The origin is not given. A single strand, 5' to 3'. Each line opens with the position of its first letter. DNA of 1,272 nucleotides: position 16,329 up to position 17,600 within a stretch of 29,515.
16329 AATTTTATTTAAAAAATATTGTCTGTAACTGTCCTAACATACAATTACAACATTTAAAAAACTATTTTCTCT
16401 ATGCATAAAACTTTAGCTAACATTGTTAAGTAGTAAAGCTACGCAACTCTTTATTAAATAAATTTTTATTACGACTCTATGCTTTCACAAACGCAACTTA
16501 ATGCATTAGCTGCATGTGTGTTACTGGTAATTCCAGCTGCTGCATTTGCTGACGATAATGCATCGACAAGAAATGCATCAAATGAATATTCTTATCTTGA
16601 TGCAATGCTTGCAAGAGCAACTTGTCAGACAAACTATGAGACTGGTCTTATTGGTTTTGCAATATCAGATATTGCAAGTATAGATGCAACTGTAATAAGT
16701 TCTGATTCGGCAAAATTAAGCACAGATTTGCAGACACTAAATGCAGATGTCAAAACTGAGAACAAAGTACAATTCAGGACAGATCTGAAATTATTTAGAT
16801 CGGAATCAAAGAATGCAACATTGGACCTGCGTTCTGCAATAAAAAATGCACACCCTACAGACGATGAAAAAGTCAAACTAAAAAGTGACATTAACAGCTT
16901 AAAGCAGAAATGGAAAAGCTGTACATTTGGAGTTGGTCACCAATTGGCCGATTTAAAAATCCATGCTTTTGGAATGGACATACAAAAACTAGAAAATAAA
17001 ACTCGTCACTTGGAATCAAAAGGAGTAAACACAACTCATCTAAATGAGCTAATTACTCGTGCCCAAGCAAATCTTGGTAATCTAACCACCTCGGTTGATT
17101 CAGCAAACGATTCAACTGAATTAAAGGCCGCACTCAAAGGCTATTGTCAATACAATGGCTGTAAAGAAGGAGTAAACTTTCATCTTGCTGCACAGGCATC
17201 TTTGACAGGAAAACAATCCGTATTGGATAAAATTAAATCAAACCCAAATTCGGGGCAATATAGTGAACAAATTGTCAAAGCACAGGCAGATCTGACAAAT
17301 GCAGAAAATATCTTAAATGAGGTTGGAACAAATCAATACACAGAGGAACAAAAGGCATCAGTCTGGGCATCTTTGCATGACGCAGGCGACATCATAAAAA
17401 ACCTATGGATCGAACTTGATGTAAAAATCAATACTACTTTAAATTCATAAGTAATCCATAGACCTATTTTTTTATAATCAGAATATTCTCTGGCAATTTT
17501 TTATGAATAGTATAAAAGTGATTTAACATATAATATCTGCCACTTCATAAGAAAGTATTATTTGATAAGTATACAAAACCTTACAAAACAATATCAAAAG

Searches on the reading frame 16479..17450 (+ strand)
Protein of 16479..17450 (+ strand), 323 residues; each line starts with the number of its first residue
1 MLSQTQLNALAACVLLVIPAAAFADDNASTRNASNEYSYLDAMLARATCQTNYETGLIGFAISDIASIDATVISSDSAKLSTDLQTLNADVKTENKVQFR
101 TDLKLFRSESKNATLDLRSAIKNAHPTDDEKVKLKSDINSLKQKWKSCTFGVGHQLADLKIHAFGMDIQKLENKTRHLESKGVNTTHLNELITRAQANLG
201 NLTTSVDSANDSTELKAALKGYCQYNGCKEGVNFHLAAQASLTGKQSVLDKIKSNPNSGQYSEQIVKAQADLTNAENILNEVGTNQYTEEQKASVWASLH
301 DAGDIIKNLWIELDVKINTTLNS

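Call 6: search_protein_families(library=pfam, proteins=[window:16479-17450:+], max_evalue=0.01)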
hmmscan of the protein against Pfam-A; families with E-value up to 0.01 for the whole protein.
window:16479-17450:+ (323 aa): 1 family
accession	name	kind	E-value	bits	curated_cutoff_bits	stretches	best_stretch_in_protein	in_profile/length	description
PF03954.19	Lectin_N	-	0.0094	16.3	28.3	0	55-91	37-73/140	Hepatic lectin, N-terminal domain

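Call 23: search_protein_families(library=ncbifam, proteins=[window:16479-17447:+], max_evalue=0.01)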
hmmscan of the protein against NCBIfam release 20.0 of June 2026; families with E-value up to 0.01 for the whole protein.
window:16479-17447:+ (323 aa): 0 families
